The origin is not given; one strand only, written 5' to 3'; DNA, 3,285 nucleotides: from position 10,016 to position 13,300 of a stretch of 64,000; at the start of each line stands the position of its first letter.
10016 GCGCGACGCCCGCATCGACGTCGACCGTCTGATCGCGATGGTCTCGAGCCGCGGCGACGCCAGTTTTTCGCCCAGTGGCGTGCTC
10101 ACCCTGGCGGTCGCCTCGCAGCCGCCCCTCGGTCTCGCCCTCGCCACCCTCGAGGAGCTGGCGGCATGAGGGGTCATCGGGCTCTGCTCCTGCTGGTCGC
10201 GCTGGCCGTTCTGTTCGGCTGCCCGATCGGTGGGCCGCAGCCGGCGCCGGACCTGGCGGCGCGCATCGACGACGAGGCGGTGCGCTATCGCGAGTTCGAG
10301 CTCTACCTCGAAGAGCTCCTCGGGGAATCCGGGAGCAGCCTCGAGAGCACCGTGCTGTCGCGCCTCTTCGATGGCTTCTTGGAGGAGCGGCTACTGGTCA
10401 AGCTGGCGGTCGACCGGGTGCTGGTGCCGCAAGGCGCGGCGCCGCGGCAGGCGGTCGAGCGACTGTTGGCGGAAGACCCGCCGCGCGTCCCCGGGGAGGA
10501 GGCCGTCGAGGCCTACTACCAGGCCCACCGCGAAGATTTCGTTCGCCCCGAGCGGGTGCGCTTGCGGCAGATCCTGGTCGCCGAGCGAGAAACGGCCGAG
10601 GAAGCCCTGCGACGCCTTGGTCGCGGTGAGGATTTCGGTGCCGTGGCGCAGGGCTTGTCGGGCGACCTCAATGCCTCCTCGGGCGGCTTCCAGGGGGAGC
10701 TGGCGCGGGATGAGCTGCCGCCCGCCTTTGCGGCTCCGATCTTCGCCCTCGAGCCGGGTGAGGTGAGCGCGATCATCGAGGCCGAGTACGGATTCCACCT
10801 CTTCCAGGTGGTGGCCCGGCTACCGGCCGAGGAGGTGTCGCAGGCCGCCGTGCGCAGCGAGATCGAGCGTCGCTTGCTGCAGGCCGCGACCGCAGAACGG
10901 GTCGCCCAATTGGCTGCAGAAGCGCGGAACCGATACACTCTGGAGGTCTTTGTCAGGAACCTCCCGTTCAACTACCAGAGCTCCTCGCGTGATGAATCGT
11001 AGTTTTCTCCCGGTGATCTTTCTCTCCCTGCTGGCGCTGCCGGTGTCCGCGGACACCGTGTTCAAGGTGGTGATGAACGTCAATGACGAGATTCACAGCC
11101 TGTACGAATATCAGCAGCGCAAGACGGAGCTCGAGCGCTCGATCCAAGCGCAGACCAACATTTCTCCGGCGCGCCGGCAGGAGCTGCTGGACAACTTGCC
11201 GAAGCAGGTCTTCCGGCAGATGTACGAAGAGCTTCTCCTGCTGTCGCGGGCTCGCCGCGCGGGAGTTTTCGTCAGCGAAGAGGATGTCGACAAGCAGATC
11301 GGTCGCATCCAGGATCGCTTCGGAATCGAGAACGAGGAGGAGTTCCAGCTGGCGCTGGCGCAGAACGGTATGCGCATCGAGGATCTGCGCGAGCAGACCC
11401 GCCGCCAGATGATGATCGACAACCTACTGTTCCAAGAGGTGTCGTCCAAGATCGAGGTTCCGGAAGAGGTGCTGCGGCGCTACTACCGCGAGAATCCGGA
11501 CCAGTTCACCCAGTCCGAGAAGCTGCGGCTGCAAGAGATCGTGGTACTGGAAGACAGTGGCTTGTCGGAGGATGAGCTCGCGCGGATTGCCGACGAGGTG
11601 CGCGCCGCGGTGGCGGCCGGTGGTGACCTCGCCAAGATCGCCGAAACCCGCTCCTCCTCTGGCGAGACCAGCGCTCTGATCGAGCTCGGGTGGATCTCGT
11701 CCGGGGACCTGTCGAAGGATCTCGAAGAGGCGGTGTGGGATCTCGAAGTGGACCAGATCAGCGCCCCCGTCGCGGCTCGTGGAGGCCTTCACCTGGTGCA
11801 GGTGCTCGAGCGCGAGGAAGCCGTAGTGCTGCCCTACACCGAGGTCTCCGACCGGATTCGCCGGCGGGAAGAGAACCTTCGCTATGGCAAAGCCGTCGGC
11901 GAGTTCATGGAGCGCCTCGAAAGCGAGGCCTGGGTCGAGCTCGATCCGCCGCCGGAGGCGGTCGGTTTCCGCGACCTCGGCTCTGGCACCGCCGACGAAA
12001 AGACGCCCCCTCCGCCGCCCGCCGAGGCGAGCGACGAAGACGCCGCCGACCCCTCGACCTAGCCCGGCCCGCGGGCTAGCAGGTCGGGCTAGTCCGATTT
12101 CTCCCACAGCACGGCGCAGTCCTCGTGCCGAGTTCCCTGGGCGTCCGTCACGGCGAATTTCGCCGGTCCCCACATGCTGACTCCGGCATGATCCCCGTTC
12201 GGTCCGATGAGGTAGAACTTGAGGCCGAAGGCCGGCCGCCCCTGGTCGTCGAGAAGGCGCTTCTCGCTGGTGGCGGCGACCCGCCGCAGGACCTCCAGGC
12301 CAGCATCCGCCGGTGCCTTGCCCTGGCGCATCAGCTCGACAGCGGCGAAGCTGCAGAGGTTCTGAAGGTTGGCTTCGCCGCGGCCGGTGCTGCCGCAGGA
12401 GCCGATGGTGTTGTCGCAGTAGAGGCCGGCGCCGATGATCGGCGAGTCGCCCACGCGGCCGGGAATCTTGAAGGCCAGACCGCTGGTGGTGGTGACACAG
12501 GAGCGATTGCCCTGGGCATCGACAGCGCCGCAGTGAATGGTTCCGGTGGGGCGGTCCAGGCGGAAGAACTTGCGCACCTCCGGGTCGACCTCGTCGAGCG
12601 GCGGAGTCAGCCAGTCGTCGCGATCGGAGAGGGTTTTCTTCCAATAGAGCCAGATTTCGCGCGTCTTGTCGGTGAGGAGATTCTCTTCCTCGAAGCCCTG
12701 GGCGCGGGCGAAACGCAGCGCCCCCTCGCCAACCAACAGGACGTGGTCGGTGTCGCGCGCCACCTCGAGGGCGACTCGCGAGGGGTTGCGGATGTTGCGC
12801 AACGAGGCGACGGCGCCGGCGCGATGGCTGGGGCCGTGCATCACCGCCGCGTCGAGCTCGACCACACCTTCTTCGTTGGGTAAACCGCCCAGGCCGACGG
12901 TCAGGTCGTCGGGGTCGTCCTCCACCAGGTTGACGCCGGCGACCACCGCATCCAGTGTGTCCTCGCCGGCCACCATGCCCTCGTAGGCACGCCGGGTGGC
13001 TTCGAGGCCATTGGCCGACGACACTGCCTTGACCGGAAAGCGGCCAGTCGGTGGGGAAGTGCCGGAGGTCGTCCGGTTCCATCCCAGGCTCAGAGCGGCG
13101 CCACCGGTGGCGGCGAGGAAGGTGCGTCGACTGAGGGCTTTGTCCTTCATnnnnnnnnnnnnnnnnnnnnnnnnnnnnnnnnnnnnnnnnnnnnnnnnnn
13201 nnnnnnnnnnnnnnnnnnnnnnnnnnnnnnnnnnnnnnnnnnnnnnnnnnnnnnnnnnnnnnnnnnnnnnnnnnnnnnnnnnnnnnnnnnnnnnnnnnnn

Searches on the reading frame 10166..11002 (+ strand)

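Call 56: search_protein_families(library=pfam, max_evalue=0.00001, proteins=[window:10166-11002:+])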
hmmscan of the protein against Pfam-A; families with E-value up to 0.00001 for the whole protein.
window:10166-11002:+ (278 aa): 3 families
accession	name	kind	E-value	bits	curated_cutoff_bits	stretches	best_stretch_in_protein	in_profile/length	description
PF13145.12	Rotamase_2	-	1.4e-21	78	27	1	110-230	2-120/121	PPIC-type PPIASE domain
PF00639.27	Rotamase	-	6.5e-13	49.9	21.7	1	141-215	19-95/97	PPIC-type PPIASE domain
PF13616.12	Rotamase_3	-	7.6e-10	39.8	22.5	1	141-216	37-113/116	PPIC-type PPIASE domain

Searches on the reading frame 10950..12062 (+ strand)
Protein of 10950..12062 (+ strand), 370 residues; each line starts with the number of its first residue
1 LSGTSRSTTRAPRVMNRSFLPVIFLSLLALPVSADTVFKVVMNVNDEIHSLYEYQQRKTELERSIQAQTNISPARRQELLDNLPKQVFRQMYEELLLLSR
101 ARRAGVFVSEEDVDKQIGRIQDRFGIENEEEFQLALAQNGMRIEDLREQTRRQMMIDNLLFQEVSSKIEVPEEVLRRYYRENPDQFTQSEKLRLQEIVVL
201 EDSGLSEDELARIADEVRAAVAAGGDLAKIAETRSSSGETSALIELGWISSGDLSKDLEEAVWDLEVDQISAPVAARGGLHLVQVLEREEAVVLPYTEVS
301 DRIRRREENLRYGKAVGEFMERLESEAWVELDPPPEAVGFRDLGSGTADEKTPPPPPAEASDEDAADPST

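Call 5: search_protein_families(library=pfam, max_evalue=1, proteins=[window:10950-12062:+])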
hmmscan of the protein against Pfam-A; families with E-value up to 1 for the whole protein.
window:10950-12062:+ (370 aa): 9 families
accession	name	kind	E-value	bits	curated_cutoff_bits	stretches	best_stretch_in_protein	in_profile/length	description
PF13145.12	Rotamase_2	-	8.2e-16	59.3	27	1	170-301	1-121/121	PPIC-type PPIASE domain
PF13624.11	SurA_N_3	-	2.1e-13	50.9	27.2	1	33-159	29-161/162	SurA-like N-terminal domain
PF00639.27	Rotamase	-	3e-11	44.6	21.7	1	205-285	13-95/97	PPIC-type PPIASE domain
PF13616.12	Rotamase_3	-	4.3e-11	43.8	22.5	1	188-288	12-115/116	PPIC-type PPIASE domain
PF09312.16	SurA_N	-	8.2e-10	39.3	30.8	1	39-158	3-116/118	SurA N-terminal domain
PF13623.11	SurA_N_2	-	2.4e-06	27.9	28.5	1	40-122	42-124/145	SurA-like N-terminal domain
PF05698.19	Trigger_C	-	0.0067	16.9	22.7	1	44-160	46-161/162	Bacterial trigger factor protein (TF) C-terminus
PF04472.17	SepF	-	0.015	16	27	1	190-232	17-60/72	Cell division protein SepF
PF25826.1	DUF7952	-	0.39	11.3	33.4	1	55-107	54-106/131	Domain of unknown function (DUF7952)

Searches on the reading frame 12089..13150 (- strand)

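Call 5: search_protein_families(library=pfam, max_evalue=1, proteins=[window:12089-13150:-])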
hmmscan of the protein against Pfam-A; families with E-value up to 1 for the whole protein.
window:12089-13150:- (353 aa): 1 family
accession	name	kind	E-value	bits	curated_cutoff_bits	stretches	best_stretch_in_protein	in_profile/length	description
PF01112.23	Asparaginase_2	-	1.4e-60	205.5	27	1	50-296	28-270/309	Asparaginase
